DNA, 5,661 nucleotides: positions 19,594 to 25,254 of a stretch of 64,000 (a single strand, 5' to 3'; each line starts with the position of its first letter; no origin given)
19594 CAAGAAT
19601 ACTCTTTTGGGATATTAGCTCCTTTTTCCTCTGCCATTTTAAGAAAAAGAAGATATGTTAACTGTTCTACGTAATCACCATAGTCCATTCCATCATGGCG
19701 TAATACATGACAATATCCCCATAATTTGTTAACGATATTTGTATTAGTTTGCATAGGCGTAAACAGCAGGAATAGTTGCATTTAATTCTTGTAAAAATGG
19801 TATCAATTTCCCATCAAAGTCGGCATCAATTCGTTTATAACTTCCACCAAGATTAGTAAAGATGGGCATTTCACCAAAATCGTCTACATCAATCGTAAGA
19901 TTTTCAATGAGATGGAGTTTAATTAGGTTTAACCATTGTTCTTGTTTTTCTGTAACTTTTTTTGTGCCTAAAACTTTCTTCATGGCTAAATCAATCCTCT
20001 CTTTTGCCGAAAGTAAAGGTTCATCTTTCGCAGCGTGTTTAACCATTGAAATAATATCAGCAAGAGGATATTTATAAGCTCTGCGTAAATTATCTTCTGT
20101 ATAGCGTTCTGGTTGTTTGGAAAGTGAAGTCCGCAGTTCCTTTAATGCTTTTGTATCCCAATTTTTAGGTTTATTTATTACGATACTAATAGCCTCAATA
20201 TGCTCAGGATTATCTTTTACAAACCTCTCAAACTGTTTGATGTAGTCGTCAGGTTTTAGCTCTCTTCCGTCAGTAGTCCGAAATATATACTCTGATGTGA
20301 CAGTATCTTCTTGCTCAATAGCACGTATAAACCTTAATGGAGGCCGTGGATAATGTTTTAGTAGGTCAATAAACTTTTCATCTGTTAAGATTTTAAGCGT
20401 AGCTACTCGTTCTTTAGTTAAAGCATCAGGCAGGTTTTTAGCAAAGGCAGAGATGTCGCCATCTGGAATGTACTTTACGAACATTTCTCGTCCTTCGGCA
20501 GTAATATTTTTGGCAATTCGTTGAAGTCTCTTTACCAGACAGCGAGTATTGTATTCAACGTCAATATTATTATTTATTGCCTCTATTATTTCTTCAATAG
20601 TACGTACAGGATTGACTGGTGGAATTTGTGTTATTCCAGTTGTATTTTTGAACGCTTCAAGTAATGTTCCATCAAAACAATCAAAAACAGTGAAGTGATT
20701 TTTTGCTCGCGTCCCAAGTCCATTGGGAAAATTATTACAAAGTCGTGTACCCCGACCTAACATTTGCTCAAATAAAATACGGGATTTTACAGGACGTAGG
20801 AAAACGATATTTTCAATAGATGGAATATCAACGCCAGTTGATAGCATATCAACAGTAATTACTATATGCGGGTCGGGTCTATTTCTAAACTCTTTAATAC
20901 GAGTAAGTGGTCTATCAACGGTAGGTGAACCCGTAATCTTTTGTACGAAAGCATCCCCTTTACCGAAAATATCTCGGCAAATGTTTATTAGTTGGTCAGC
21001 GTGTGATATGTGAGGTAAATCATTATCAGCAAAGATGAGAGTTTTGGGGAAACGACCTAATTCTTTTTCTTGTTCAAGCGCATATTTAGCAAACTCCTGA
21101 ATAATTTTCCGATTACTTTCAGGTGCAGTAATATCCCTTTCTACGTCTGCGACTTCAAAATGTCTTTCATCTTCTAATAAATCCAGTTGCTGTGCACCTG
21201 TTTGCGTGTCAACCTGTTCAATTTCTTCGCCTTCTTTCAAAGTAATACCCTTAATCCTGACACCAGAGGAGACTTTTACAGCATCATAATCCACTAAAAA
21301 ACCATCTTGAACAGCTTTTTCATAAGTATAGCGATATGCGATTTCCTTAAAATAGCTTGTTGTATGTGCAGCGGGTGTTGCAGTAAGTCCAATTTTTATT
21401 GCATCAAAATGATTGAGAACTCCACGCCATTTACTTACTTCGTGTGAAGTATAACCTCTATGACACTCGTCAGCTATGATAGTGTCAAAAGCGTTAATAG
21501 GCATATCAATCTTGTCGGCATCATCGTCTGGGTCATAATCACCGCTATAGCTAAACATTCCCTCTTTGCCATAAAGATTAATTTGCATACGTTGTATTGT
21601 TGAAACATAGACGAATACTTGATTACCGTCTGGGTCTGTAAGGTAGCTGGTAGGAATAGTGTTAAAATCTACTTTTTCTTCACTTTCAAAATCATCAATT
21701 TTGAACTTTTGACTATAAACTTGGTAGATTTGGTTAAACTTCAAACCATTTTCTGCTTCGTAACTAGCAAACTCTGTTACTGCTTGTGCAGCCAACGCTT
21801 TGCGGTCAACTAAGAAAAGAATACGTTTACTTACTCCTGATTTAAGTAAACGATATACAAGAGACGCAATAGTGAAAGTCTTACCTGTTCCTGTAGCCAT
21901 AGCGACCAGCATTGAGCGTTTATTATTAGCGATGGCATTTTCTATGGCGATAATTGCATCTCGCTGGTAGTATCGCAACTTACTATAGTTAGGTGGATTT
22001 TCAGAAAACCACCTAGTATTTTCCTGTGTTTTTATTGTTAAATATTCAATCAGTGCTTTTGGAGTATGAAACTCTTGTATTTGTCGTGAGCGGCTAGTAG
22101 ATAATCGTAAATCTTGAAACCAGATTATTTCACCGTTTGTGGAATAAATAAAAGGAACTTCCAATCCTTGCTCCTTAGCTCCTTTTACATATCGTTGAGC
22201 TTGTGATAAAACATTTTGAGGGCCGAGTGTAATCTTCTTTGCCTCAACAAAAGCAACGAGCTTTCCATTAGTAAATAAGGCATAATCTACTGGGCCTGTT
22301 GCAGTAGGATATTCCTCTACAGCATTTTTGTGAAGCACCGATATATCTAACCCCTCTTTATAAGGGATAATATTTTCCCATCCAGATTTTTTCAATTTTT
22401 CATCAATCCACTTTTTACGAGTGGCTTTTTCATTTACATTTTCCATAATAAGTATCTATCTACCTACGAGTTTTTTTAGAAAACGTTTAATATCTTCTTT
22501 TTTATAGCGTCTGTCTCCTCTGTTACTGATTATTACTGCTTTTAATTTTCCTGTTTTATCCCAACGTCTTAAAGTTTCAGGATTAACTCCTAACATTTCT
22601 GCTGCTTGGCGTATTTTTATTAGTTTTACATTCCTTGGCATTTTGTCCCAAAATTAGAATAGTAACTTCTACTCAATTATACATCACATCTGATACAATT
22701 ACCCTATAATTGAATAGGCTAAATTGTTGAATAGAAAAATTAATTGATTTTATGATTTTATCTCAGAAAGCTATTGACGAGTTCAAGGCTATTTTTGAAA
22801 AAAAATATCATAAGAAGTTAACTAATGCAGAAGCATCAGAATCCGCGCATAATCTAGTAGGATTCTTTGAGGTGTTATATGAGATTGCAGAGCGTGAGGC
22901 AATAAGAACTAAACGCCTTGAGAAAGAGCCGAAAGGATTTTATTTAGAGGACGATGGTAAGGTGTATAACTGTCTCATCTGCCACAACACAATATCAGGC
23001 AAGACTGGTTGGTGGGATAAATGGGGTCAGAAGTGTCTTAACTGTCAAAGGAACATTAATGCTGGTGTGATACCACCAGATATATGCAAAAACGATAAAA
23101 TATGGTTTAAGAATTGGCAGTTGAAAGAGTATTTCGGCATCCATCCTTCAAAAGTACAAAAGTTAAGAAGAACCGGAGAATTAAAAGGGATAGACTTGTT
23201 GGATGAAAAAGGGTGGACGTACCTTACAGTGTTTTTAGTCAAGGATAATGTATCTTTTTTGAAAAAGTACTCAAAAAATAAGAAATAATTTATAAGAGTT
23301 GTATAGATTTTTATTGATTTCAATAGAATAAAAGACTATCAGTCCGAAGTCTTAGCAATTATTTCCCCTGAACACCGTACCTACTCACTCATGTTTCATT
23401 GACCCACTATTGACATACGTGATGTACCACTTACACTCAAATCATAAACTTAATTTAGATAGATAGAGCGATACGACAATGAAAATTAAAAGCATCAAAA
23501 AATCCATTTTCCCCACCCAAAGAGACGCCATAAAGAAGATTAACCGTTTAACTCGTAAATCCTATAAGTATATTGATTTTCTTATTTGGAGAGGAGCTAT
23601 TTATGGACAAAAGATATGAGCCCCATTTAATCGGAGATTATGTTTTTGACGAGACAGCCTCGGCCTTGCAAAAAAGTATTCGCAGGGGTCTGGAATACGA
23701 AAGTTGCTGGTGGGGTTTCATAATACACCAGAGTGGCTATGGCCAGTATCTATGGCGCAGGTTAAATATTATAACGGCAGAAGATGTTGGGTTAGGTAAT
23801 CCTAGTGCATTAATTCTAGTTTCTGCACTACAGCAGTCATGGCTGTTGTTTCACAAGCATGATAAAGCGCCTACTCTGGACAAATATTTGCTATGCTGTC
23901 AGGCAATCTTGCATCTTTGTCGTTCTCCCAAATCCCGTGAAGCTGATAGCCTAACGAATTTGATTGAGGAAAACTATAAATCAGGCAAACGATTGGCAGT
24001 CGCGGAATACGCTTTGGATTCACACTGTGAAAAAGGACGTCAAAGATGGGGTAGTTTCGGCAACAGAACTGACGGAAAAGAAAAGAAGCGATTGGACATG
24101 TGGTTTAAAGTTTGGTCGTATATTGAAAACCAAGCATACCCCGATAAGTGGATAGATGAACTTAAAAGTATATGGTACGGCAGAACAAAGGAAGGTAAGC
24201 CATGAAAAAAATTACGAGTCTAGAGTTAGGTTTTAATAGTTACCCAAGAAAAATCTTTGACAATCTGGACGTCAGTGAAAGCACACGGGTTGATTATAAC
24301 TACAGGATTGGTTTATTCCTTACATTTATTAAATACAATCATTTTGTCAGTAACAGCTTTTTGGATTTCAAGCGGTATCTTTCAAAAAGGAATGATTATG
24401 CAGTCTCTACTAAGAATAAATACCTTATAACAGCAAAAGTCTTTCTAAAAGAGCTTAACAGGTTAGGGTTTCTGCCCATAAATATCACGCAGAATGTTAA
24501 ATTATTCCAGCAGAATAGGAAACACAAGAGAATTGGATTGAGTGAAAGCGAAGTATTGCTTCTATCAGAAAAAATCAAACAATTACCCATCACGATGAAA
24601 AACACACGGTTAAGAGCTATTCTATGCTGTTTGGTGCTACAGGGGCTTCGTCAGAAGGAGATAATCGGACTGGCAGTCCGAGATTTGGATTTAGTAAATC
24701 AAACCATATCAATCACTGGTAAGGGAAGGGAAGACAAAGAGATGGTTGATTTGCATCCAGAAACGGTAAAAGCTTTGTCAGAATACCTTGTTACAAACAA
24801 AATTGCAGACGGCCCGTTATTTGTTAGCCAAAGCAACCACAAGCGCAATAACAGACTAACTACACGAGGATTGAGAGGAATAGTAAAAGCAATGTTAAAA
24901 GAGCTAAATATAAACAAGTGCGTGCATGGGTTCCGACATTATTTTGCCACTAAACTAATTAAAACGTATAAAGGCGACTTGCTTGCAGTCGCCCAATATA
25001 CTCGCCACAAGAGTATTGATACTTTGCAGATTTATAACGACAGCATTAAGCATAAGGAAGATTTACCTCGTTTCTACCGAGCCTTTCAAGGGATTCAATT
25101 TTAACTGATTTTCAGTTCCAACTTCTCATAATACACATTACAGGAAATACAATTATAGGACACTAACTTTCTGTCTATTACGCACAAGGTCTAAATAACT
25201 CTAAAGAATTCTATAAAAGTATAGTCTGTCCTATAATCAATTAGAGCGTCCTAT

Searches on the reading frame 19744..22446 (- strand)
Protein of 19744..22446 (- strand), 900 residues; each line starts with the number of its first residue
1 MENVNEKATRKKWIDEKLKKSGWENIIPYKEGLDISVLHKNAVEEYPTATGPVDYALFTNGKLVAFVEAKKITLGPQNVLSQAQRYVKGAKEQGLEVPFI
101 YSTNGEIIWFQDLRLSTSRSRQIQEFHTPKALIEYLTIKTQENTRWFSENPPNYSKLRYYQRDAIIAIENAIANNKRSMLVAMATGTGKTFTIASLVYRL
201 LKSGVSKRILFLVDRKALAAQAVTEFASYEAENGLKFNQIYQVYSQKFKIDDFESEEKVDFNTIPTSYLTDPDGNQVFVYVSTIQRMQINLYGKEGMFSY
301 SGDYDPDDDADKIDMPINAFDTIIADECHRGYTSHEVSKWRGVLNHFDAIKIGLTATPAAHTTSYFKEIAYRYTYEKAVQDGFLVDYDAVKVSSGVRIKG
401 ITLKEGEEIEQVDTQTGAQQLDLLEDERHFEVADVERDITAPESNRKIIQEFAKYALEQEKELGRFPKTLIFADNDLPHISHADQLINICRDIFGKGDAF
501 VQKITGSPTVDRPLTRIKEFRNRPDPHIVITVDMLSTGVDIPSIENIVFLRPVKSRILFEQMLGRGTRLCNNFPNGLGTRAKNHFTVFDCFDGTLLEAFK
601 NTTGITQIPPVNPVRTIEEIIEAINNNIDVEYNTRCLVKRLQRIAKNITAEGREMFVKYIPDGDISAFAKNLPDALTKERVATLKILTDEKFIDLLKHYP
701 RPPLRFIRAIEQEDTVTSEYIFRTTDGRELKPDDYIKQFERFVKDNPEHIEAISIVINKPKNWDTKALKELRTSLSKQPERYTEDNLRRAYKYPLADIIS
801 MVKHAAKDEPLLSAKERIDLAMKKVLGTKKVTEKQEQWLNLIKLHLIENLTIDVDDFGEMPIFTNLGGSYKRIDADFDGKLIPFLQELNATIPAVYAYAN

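Call 4: search_protein_families(library=pfam, proteins=[window:19744-22446:-], max_evalue=0.1)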
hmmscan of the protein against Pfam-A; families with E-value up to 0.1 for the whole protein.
window:19744-22446:- (900 aa): 10 families
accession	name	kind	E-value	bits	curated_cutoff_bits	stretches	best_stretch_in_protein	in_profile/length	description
PF04851.21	ResIII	-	1.2e-36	126.5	22.5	1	156-359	3-163/164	Type III restriction enzyme, res subunit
PF08463.15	EcoEI_R_C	-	1.9e-35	122.8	24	1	734-890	2-160/163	EcoEI R protein C-terminal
PF18766.7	SWI2_SNF2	-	7.3e-15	55.7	26.7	1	163-387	4-188/221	SWI2/SNF2 ATPase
PF00270.35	DEAD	-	2.5e-11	44.1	26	1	165-359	8-161/167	DEAD/DEAH box helicase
PF00271.37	Helicase_C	-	6.2e-08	33.3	23.5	1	496-568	37-108/110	Helicase conserved C-terminal domain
PF04313.20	HSDR_N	-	6.5e-06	26.6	25.1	1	50-112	125-191/198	Type I restriction enzyme R protein N terminus (HSDR_N)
PF00580.27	UvrD-helicase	-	0.0077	16.4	23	1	169-206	6-44/271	UvrD/REP helicase N-terminal domain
PF13245.12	AAA_19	-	0.015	15.9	25.1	1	171-227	4-61/134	AAA domain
PF05872.18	HerA_C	-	0.034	13.2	22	1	168-206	15-51/502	Helicase HerA-like C-terminal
PF00437.27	T2SSE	-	0.082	12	24.9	0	153-202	120-168/370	Type II/IV secretion system protein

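Call 5: search_protein_families(library=padloc, proteins=[window:19744-22446:-], max_evalue=0.1)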
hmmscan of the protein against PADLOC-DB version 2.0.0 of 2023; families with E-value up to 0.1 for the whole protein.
window:19744-22446:- (900 aa): 26 families (the best 25 are shown)
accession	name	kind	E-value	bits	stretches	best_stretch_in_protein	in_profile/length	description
PDLC03042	REase_I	-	2.7e-99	331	3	314-628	562-883/1170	Type I restriction enzyme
PDLC03049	REase_I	-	4.3e-54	181.8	2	317-605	282-553/807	Type I restriction enzyme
PDLC03047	REase_I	-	5.8e-54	181.3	2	317-592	454-724/1107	Type I restriction enzyme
PDLC02707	PbeA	-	3.4e-23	80.1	2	322-566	381-614/672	PbeA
PDLC02704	PbeA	-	3.3e-17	60.2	2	323-550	387-612/682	PbeA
PDLC03597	REase_MTase_IIG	-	9.1e-16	54.6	2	153-331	164-334/1646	Type IIG restriction enzyme-methyltransferase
PDLC03658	mREase_IV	-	3.2e-13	46.3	2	527-572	503-548/953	Type IV methyl-directed restriction enzyme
PDLC02703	PbeA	-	1.3e-10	38.6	1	117-258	213-342/626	PbeA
PDLC03659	mREase_IV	-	1.5e-10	37.6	2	527-572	511-556/945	Type IV methyl-directed restriction enzyme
PDLC02706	PbeA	-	1.6e-10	38.2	1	124-389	235-473/722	PbeA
PDLC03648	REase_III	-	6.2e-10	35.8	1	323-580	136-365/871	Type III restriction enzyme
PDLC01439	typeIV_DinG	-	2.5e-09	34.4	1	152-228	12-79/575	CAS-IV-A; associated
PDLC03040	REase_I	-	1.5e-08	30.9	2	518-577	616-675/1029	Type I restriction enzyme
PDLC03051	REase_MTase_I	-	3.2e-08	29.1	2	526-627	557-654/1591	Type I restriction enzyme-methyltransferase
PDLC03651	REase_III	-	2.4e-06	23.9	1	127-257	21-149/873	Type III restriction enzyme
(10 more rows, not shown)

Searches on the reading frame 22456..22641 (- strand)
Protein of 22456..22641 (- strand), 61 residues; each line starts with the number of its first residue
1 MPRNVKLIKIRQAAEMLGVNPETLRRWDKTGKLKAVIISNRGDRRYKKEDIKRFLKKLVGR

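Call 101: search_protein_families(library=pfam, proteins=[window:22456-22641:-], max_evalue=0.01)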
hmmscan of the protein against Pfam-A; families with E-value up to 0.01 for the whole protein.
window:22456-22641:- (61 aa): 8 families
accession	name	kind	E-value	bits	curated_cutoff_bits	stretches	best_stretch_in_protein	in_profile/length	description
PF13411.12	MerR_1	-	1.9e-11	44.4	21.6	1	9-54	2-46/69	MerR HTH family regulatory protein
PF12728.13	HTH_17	-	2.4e-11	44.1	27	1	8-57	2-49/51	Helix-turn-helix domain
PF00376.29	MerR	-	3.2e-11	43.3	28.2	1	9-46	1-38/38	MerR family regulatory protein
PF01527.26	HTH_Tnp_1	-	0.0011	19.6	24.1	0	9-29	25-45/75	Transposase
PF02954.25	HTH_8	-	0.0023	18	22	1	11-26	22-37/42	Bacterial regulatory protein, Fis family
PF13384.12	HTH_23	-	0.0028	17.9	24.6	1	8-27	18-37/50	Homeodomain-like domain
PF13518.12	HTH_28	-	0.0029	18.1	25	1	10-29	15-34/52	Helix-turn-helix domain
PF13551.12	HTH_29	-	0.008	16.7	28.1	0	10-30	15-35/64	Winged helix-turn helix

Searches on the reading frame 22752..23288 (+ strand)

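Call 9: search_protein_families(library=pfam, proteins=[window:22752-23288:+], max_evalue=0.01)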
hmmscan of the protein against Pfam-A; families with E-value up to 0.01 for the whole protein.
window:22752-23288:+ (178 aa): 1 family
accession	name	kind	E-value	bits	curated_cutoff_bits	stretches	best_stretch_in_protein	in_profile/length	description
PF12728.13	HTH_17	-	0.0063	17.2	27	0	125-147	8-30/51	Helix-turn-helix domain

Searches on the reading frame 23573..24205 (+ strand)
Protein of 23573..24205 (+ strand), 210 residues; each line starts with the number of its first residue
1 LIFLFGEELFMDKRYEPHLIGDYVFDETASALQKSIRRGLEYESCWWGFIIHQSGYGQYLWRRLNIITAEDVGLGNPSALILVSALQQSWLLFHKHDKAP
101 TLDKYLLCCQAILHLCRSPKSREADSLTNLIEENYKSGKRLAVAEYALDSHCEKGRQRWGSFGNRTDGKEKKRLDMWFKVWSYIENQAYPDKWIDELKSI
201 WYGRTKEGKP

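Call 9: search_protein_families(library=pfam, proteins=[window:23573-24205:+], max_evalue=0.01)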
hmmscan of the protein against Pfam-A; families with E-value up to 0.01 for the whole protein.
window:23573-24205:+ (210 aa): 1 family
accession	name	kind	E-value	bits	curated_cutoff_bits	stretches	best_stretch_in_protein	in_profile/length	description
PF12002.13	MgsA_C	-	4.3e-07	30.4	27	1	51-152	15-110/167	MgsA AAA+ ATPase C terminal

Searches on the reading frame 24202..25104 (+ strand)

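Call 9: search_protein_families(library=pfam, proteins=[window:24202-25104:+], max_evalue=0.01)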
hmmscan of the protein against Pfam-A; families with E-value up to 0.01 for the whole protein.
window:24202-25104:+ (300 aa): 2 families
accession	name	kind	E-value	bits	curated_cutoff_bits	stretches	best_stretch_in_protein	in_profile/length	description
PF00589.27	Phage_integrase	-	1.1e-22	81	27.1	1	123-282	6-169/172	Phage integrase family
PF02899.23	Phage_int_SAM_1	-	0.0016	19.1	22.3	0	14-87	4-81/83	Phage integrase, N-terminal SAM-like domain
